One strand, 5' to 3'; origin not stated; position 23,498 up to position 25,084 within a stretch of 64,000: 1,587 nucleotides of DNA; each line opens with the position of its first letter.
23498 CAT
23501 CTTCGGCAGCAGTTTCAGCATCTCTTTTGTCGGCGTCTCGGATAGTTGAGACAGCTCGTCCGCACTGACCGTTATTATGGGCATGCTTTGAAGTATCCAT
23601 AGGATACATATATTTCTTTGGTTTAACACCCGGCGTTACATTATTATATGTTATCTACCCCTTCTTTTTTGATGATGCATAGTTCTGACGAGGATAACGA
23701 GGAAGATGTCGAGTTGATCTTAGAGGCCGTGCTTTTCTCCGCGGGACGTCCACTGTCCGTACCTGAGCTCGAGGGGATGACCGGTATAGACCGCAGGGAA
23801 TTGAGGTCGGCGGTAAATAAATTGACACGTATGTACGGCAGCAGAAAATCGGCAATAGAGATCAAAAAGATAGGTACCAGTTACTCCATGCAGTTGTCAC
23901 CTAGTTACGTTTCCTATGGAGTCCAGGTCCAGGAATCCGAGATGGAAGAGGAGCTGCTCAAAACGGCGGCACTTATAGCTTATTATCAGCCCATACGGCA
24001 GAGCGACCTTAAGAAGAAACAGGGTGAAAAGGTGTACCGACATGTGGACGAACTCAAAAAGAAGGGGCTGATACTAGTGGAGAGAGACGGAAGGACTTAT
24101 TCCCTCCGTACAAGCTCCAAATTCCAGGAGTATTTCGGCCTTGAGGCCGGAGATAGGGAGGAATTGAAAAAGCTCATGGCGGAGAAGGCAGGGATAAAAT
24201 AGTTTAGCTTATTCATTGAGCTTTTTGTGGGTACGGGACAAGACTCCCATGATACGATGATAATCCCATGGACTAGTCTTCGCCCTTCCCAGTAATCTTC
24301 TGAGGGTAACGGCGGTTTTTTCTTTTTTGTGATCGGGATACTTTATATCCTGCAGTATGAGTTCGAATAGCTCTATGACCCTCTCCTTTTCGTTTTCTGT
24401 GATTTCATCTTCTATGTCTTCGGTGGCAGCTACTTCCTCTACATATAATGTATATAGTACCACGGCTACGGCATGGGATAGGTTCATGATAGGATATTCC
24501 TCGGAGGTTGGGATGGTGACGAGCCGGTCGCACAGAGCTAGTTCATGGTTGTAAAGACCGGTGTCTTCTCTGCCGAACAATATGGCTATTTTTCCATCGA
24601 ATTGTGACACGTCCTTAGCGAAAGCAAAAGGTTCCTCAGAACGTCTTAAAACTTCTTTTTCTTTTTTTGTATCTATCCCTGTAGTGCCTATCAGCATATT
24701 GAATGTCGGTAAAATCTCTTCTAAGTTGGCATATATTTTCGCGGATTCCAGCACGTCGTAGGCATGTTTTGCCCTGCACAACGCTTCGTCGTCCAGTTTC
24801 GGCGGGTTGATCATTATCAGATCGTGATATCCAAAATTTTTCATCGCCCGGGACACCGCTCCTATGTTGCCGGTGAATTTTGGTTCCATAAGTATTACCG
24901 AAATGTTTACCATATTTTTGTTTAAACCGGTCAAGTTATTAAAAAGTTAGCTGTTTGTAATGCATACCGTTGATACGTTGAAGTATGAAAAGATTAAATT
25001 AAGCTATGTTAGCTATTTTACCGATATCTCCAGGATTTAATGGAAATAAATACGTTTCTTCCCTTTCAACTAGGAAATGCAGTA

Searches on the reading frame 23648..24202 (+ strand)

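Call 77: search_protein_families(library=pfam, proteins=[window:23648-24202:+], max_evalue=0.00001)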
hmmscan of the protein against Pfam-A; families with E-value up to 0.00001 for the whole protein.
window:23648-24202:+ (184 aa): 1 family
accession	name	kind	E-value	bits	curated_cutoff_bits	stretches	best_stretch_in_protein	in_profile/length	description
PF04079.22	SMC_ScpB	-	1.5e-31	109.6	27.4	1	24-174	2-158/160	Segregation and condensation complex subunit ScpB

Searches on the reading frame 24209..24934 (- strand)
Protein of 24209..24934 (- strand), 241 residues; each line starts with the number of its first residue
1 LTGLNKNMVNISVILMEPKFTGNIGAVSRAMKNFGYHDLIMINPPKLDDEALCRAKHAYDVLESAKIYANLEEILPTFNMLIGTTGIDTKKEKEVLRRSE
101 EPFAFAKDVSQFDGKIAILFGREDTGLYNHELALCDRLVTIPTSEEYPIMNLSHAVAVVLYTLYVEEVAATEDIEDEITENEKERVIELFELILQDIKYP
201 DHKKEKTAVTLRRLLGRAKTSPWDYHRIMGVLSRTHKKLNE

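Call 77: search_protein_families(library=pfam, proteins=[window:24209-24934:-], max_evalue=0.00001)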
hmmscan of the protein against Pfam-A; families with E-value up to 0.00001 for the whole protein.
window:24209-24934:- (241 aa): 1 family
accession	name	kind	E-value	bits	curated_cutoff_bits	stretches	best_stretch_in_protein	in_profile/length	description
PF00588.24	SpoU_methylase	-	2.2e-27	96.3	29.7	1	11-161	2-142/142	SpoU rRNA Methylase family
